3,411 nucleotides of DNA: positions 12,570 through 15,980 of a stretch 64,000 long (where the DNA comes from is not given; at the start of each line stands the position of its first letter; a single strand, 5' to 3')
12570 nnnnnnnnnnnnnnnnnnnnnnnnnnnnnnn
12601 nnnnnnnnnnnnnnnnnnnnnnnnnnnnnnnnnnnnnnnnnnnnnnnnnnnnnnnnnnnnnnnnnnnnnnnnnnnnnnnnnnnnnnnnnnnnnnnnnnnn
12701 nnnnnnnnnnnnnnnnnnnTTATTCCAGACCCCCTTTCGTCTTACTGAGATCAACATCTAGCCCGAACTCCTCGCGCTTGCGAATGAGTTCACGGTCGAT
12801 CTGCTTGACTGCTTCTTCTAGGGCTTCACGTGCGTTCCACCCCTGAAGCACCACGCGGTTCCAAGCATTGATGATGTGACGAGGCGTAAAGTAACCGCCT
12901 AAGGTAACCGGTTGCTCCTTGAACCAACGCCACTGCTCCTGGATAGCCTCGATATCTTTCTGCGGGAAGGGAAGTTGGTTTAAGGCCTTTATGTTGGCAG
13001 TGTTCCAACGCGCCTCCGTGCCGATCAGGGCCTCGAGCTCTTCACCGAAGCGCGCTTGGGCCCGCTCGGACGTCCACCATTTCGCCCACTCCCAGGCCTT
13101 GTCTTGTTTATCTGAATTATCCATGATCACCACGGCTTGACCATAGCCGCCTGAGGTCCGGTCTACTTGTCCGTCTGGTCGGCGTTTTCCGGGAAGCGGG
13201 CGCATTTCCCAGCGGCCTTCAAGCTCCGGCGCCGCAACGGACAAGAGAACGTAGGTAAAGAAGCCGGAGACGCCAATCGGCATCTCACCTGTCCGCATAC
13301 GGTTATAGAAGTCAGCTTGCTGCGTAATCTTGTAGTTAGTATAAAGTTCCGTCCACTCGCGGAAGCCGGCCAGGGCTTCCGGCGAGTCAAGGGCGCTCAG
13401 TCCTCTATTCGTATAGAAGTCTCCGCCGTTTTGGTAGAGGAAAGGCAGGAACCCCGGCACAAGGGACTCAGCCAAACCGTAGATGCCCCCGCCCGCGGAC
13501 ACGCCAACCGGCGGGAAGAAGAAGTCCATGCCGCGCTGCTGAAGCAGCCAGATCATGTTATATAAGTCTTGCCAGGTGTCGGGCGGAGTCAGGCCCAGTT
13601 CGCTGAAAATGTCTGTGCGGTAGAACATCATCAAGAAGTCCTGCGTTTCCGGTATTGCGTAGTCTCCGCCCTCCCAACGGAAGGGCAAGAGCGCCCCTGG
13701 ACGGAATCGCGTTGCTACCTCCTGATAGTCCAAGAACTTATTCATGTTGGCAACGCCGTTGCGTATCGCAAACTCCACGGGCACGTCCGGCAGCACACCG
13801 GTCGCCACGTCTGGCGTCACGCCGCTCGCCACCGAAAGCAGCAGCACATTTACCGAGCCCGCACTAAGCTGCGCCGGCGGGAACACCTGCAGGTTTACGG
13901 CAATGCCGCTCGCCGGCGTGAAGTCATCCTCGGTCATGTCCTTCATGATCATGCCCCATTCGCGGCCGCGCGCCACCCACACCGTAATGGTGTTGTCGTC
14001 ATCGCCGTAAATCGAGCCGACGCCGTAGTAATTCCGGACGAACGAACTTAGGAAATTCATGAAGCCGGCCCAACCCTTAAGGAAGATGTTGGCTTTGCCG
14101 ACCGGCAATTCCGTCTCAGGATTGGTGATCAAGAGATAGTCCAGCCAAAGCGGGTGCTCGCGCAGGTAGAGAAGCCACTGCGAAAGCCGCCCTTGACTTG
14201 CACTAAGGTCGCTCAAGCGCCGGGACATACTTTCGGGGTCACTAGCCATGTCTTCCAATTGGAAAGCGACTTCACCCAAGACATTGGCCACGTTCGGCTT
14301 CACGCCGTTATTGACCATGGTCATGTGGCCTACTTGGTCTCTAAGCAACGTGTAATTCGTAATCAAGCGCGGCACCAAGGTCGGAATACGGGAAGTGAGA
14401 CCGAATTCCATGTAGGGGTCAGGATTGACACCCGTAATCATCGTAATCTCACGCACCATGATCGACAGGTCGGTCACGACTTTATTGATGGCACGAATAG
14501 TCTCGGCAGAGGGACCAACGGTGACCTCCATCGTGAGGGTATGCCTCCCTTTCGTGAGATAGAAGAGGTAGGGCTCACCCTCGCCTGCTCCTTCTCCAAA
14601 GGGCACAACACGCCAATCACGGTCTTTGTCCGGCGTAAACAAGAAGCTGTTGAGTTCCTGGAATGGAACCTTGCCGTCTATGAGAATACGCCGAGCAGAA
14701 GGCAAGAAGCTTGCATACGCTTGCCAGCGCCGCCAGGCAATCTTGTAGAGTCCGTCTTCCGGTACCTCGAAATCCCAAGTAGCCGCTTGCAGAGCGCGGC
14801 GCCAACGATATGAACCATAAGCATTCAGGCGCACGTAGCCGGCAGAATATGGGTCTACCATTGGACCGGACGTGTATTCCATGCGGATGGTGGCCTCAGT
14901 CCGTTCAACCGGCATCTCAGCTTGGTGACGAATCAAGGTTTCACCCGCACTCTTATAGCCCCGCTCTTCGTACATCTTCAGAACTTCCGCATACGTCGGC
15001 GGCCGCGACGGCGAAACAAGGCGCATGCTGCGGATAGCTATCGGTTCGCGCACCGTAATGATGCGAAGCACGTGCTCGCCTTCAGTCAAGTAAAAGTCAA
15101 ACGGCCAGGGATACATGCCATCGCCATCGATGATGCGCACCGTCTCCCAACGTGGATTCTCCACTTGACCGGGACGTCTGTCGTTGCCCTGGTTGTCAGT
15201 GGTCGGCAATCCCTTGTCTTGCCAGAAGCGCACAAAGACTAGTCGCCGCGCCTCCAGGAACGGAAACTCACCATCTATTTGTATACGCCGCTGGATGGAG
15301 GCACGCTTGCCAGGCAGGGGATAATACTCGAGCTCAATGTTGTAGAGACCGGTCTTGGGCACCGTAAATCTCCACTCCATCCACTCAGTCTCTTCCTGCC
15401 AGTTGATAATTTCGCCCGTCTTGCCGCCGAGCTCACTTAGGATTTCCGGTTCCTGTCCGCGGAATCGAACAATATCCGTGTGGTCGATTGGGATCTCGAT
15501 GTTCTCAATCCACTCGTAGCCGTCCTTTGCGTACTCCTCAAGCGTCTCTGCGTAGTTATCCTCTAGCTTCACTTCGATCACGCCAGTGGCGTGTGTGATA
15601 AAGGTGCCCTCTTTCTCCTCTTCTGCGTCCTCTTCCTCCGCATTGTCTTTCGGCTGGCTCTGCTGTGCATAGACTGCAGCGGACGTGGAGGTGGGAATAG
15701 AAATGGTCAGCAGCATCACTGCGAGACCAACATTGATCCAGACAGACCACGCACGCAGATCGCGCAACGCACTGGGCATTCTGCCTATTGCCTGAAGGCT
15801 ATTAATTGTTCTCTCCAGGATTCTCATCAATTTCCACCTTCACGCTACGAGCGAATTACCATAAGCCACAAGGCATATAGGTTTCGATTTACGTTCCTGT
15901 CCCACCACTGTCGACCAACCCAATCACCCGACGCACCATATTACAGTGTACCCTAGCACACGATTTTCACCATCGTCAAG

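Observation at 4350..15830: Seven-gene, ATPase-less operon coupling a 1036-aa CBM-fused binding protein to two ABC permease pairs, an NHL-TPR-Yip1 fusion and an 818-aa membrane-tethered unknown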

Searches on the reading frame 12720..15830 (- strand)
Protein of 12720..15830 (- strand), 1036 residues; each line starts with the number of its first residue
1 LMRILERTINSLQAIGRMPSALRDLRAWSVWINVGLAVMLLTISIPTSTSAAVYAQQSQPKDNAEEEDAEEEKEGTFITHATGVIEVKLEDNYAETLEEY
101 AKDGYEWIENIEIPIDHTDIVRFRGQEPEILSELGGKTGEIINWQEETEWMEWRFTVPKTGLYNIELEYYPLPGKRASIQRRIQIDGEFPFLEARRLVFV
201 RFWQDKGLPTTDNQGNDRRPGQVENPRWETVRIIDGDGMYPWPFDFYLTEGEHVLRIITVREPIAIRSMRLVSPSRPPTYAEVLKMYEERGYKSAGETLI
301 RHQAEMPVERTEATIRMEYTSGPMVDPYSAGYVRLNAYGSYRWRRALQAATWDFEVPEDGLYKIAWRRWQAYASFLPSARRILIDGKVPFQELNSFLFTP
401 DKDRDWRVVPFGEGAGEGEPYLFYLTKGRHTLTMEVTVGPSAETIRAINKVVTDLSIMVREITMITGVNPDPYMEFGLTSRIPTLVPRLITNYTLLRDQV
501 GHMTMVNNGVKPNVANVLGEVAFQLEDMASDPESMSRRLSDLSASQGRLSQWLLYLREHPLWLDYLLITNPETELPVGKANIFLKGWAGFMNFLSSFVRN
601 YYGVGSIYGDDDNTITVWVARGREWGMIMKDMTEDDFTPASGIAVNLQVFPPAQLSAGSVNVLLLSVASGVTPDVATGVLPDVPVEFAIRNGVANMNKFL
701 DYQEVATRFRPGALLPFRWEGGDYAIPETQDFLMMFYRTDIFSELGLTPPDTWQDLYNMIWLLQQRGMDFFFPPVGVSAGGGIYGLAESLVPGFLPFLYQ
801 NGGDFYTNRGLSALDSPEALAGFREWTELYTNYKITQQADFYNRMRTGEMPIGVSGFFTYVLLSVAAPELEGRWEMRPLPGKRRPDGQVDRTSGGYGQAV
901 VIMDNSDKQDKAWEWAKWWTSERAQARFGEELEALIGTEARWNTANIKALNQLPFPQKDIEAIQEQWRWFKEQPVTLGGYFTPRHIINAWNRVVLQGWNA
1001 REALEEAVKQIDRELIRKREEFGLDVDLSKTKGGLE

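Call 4: search_protein_families(library=pfam, proteins=[window:12720-15830:-], max_evalue=0.01)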
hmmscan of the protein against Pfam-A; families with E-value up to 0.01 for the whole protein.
window:12720-15830:- (1036 aa): 3 families
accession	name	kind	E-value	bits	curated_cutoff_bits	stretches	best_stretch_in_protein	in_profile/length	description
PF01547.30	SBP_bac_1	-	1.1e-18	68.7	26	1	637-926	17-307/307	Bacterial extracellular solute-binding protein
PF13416.11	SBP_bac_8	-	1.1e-14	55.3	27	1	655-948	20-272/279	Bacterial extracellular solute-binding protein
PF25275.1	Golvesin_C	-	0.0057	17.2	31.6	0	142-175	34-67/132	Golvesin C-terminal domain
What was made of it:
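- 12720..15830 (-): Giant solute-binding protein of 1036 aa (probably 1035 aa from ATG 15827). Domains: N-terminal TM anchor, acidic disordered linker, two tandem beta-sandwich domains, four-helix stalk and a MalE-like SBP fold. Pfam SBP_bac_1 at aa 637-926, E=1.1e-18 (call 4).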

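Call 5: search_protein_families(library=ncbifam, proteins=[window:12720-15830:-], max_evalue=0.01)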
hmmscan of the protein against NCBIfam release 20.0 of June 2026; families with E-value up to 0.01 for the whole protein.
window:12720-15830:- (1036 aa): 0 families

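Call 22: find_homologous_proteins(query=window:12720-15830:-, max_evalue=1e-10)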
Query window:12720-15830:- (1036 aa): 697 proteins with E <= 1e-10 among 8000 candidates; the best 120 are listed.
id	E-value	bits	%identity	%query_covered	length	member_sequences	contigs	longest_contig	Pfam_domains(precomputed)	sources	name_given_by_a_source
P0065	0.0e+0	2215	91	100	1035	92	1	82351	PF13416.12,PF01547.31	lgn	-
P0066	0.0e+0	1062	51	91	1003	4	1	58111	PF13416.12,PF01547.31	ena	-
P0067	0.0e+0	1020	48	97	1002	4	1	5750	PF13416.12,PF01547.31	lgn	-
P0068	1.6e-297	1008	50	91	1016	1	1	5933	PF13416.12,PF01547.31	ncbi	ncbi:MAG TPA: extracellular solute-binding protein [Limnochordia bacterium]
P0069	2.4e-295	1000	49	90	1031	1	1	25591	PF13416.12,PF01547.31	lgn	-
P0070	2.9e-295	1000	48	91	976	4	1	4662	PF13416.12,PF01547.31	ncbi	-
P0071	5.9e-294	996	47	97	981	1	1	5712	PF13416.12,PF01547.31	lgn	-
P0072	4.5e-292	990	48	95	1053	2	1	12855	PF13416.12,PF01547.31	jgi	jgi:ABC-type glycerol-3-phosphate transport system substrate-binding protein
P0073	6.2e-292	989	48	96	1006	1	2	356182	PF13416.12,PF01547.31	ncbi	-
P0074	8.7e-292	989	48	90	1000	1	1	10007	PF13416.12,PF01547.31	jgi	jgi:ABC-type glycerol-3-phosphate transport system substrate-binding protein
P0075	8.6e-291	985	48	91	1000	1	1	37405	PF13416.12,PF01547.31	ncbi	-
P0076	7.3e-290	982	48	90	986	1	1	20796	PF13416.12,PF01547.31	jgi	jgi:ABC-type glycerol-3-phosphate transport system substrate-binding protein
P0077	1.0e-289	982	49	91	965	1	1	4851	PF13416.12,PF01547.31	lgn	-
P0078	5.0e-289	980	47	96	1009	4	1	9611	PF13416.12,PF01547.31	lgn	-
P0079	1.2e-288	978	49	90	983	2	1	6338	PF13416.12,PF01547.31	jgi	-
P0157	1.8e-248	845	44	94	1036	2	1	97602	PF01547.31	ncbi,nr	ncbi:MAG TPA: extracellular solute-binding protein [Firmicutes bacterium]|nr:extracellular solute-bi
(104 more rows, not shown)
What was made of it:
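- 12720..15830 (-): 697 homologues at E<=1e-10, almost all 950-1100 aa (call 22).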

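Call 41: predict_structure(alignment_id=A2)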
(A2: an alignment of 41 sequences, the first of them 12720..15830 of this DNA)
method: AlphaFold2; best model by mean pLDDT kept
length: 1036 residues; sequences in the alignment: 41
mean_pLDDT: 83.3   pTM: 0.78
mean pLDDT of the five models: 83.3, 82.9, 81.5, 81.5, 80.1
residues with pLDDT >= 90: 458; 70-90: 441; 50-70: 64; < 50: 73
segments of 3 or more residues with pLDDT < 50: 46-88, 653-659, 777-789, 1032-1036
pLDDT, mean of each block of 10 residues (from residue 1): 64 59 60 79 53 32 31 25 39 90 90 91 91 92 90 95 96 84 92 90 91 86 91 91 93 93 93 92 95 90 92 85 85 87 90 95 92 80 94 89 83 72 96 93 91 88 82 86 93 96 87 90 94 85 86 87 93 88 89 79 80 88 84 91 89 49 58 85 80 91 93 86 91 89 89 94 87 64 39 82 86 92 93 83 85 89 80 88 91 84 92 95 90 71 90 85 90 81 88 92 94 88 69 40
secondary structure, 60 per line:
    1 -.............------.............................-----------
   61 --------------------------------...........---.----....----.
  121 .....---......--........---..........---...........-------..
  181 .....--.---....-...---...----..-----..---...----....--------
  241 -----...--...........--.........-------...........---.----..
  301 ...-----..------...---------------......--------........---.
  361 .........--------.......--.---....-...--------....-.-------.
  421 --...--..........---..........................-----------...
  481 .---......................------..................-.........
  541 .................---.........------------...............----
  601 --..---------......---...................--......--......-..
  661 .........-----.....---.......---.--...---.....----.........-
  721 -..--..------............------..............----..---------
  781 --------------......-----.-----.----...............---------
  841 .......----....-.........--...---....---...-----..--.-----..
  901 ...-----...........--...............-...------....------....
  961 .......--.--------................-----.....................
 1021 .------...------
elements in order (helices of 4 or more, strands of 3 or more residues): H2-14 H21-49 H93-103 E112-115 E120-125 E129-134 E137-144 E148-157 E161-171 E179-185 H192-195 E197-199 E203-205 E222-224 E229-232 E246-248 E251-261 E264-272 H280-290 E299-303 E317-319 E335-340 E349-356 E360-369 E378-384 H391-394 E396-398 E407-410 E423-425 E428-437 H441-466 H478-481 H485-506 H513-530 H532-557 E561-569 H582-596 E614-619 H623-641 E644-649 H652-657 H659-669 E675-679 H683-689 H702-706 H711-717 E734-738 H739-745 H753-765 H795-800 H817-831 H841-847 E852-855 H857-865 E874-877 E881-883 E899-903 H909-919 H922-936 H947-950 H957-967 H979-994 H1000-1021
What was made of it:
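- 12720..15830 (-): AF2 model: pLDDT 83.3, pTM 0.78 (call 41).
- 15015..15554 (-): SBP beta-sandwich domain 1 (aa 93-272), CBM35/CBM6/Golvesin_C-like. AF2 secondary structure (call 41).
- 14520..14993 (-): SBP beta-sandwich domain 2 (aa 280-437), a tandem repeat of domain 1. AF2 model (call 41).
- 14160..14510 (-): SBP helical stalk (aa 441-557, four long helices). AF2 helices 441-466, 485-506, 513-530 and 532-557 (call 41).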

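Call 45: fold_search(model_id=the predicted structure, library=pdb)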
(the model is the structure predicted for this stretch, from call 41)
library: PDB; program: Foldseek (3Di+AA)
matches with E <= 10: 1422; with E <= 0.001: 1049
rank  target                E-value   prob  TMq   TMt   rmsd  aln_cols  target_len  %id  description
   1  5ci5_B                1.3e-21  1.00  0.31  0.73   4.6       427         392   21  Crystal Structure of an ABC transporter Solute Binding Protein from Thermotoga Lettingae TMO (Tlet_1705, TARGET EFI-51 (released 2015-07-22)
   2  9xf5_A                4.9e-21  1.00  0.31  0.76   4.7       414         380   19  Cycloisomaltooligosaccharide binding protein in complex with cycloisomaltooctaose (released 2026-03-25)
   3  5ci5_A                2.0e-20  1.00  0.31  0.73   4.6       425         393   21  Crystal Structure of an ABC transporter Solute Binding Protein from Thermotoga Lettingae TMO (Tlet_1705, TARGET EFI-51 (released 2015-07-22)
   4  5f7v_A                1.2e-19  1.00  0.30  0.71   5.1       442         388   16  ABC substrate-binding protein Lmo0181 from Listeria monocytogenes in complex with cycloalternan (released 2016-09-07)
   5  9xfu_A                1.2e-19  1.00  0.31  0.75   4.8       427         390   19  Cycloisomaltooligosaccharide binding protein in complex with isomaltoheptaose (released 2026-03-25)
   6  5yse_A                4.3e-19  1.00  0.32  0.77   4.5       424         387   21  Crystal structure of beta-1,2-glucooligosaccharide binding protein in complex with sophorotetraose (released 2018-05-02)
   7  6dtr                  4.6e-19  1.00  0.33  0.81   3.4       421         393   20  Apo T. maritima MalE3 (released 2018-09-19)
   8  5ysb_B                5.6e-19  1.00  0.33  0.84   3.2       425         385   20  Crystal structure of beta-1,2-glucooligosaccharide binding protein in ligand-free form (released 2018-05-02)
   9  5ysb_A                6.6e-19  1.00  0.33  0.84   3.6       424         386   20  Crystal structure of beta-1,2-glucooligosaccharide binding protein in ligand-free form (released 2018-05-02)
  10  6dtq_A                7.0e-19  1.00  0.31  0.73   4.9       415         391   21  Maltose bound T. maritima MalE3 (released 2018-09-19)
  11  4qsd_A                7.7e-19  1.00  0.29  0.69   5.4       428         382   15  Crystal structure of atu4361 sugar transporter from Agrobacterium Fabrum C58, target efi-510558, with bound sucrose (released 2014-08-06)
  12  5yse_B                1.0e-18  1.00  0.31  0.76   4.4       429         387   21  Crystal structure of beta-1,2-glucooligosaccharide binding protein in complex with sophorotetraose (released 2018-05-02)
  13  3uor_A                1.5e-18  1.00  0.34  0.83   3.4       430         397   20  The structure of the sugar-binding protein MalE from the phytopathogen Xanthomonas citri (released 2011-12-14)
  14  5ysf_A                1.7e-18  1.00  0.32  0.77   4.6       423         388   20  Crystal structure of beta-1,2-glucooligosaccharide binding protein in complex with sophoropentaose (released 2018-05-02)
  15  1eu8_A                1.7e-18  1.00  0.31  0.72   4.7       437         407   18  STRUCTURE OF TREHALOSE MALTOSE BINDING PROTEIN FROM THERMOCOCCUS LITORALIS (released 2001-03-14)
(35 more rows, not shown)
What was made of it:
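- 12720..15830 (-): Foldseek matches CUT1 oligosaccharide SBPs at E 1e-21 to 1e-17, TMt 0.7-0.84 (call 45).
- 12768..14150 (-): SBP MalE-like binding fold (aa 561-1021). Calls 4, 41 and 45.
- On CUT1-type binding-protein-dependent ABC importer: Foldseek matches oligosaccharide SBPs at E about 1e-21, TMt up to 0.84 (call 45).
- The SBP fold matches oligosaccharide-binding CUT1 SBPs (call 45).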

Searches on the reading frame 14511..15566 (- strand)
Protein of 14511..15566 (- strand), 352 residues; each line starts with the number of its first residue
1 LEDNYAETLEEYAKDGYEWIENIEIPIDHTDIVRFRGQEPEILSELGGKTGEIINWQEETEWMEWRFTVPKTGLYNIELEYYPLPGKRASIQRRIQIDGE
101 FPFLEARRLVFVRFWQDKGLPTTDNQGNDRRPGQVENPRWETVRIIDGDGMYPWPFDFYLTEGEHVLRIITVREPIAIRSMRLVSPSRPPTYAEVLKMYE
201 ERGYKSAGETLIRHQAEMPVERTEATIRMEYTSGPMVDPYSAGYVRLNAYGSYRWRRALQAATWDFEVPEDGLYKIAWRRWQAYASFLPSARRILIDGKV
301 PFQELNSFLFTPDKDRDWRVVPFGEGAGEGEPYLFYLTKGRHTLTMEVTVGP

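Call 48: search_solved_structures(query=A5, max_evalue=5, show_alignments=1)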
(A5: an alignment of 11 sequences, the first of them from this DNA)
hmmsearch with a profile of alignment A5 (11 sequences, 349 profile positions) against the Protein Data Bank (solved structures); distinct sequences matched with E-value up to 5: 9.
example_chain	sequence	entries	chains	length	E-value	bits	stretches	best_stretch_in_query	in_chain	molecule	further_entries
5x7g_A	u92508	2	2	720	0.0014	21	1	258-348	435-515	Cycloisomaltooligosaccharide glucanotransferase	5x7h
5civ_A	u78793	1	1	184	0.081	15.2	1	259-311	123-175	Sibling bacteriocin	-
2w47_A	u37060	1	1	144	0.2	13.9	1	58-131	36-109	LIPOLYTIC ENZYME, G-D-S-L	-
2w1w_A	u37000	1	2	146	0.21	13.8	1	59-131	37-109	LIPOLYTIC ENZYME, G-D-S-L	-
2vzp_A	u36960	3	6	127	0.32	13.2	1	260-285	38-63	EXO-BETA-D-GLUCOSAMINIDASE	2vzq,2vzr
2y8k_A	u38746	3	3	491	0.32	13.2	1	53-92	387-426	CARBOHYDRATE BINDING FAMILY 6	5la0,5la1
5la2_A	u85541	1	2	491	0.32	13.2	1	53-92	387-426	Carbohydrate binding family 6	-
5g56_A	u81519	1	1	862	0.58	12.4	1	54-92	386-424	CARBOHYDRATE BINDING FAMILY 6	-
8r4h_A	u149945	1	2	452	1.9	10.7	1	238-270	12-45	Copper efflux oxidase,Multicopper oxidase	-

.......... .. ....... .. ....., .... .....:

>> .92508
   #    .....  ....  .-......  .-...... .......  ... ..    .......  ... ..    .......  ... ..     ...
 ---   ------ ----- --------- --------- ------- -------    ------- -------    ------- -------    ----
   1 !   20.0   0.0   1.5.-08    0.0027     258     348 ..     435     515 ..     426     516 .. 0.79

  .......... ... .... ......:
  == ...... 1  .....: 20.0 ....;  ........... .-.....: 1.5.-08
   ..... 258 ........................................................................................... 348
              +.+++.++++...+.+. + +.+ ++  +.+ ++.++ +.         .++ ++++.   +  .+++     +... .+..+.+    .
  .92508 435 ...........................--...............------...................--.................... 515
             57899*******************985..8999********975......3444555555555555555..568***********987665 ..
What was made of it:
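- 15015..15554 (-): Weak CBM35 and CBM6 PDB hits to this part (profile positions 53-131): 2w47, 2w1w, 2y8k (call 48).
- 14520..14993 (-): The profile hits the CBM35 domain of cycloisomaltooligosaccharide glucanotransferase 5x7g at E=1.4e-3 (call 48).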

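Call 49: search_protein_families(library=pfam, alignment_id=A5, max_evalue=1)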
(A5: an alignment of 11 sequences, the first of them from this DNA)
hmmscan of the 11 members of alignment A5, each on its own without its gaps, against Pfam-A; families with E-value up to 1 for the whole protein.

A. member 1, seq(352 aa): 3 families
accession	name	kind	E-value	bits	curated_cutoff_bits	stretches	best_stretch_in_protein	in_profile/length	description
PF25275.1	Golvesin_C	-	0.00011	22.7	31.6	1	54-87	34-67/132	Golvesin C-terminal domain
PF16990.11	CBM_35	-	0.024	15.4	28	1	49-81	24-56/121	Carbohydrate binding module (family 35)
PF18573.7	BclA_C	-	0.07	13.4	38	0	244-300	19-71/128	BclA C-terminal domain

B. families by the number of members that match (of 11 scanned): 9 families
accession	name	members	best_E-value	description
PF25275.1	Golvesin_C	11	5.6e-06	Golvesin C-terminal domain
PF16990.11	CBM_35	4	0.0019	Carbohydrate binding module (family 35)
PF23157.1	DUF7055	1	0.0027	Domain of unknown function (DUF7055)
PF17829.7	GH115_C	1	0.0039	Glycosyl hydrolase family 115 C-terminal domain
PF18573.7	BclA_C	1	0.07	BclA C-terminal domain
PF23265.1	Ig-like_KY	1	0.073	KY-like, immunoglobulin-like domain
PF15535.12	Ntox37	1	0.13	Bacterial toxin 37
PF03422.21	CBM_6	1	0.22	Carbohydrate binding module (family 6)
PF00801.26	PKD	1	0.31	PKD domain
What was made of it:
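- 15015..15554 (-): CBM_35 is hit by 4 of 11, best 1.9e-3 (call 49).
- On CBM35 / CBM6 carbohydrate-binding modules: 5x7g CBM35 at E=1.4e-3 (calls 48, 49).
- The SBP N-terminal domains are weakly CBM35/6-like (calls 48, 49). The CBM assignment is weak (calls 48, 49).
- Tried and rejected: A sub-alignment profile gave only weak CBM35/6 hits (calls 48, 49).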
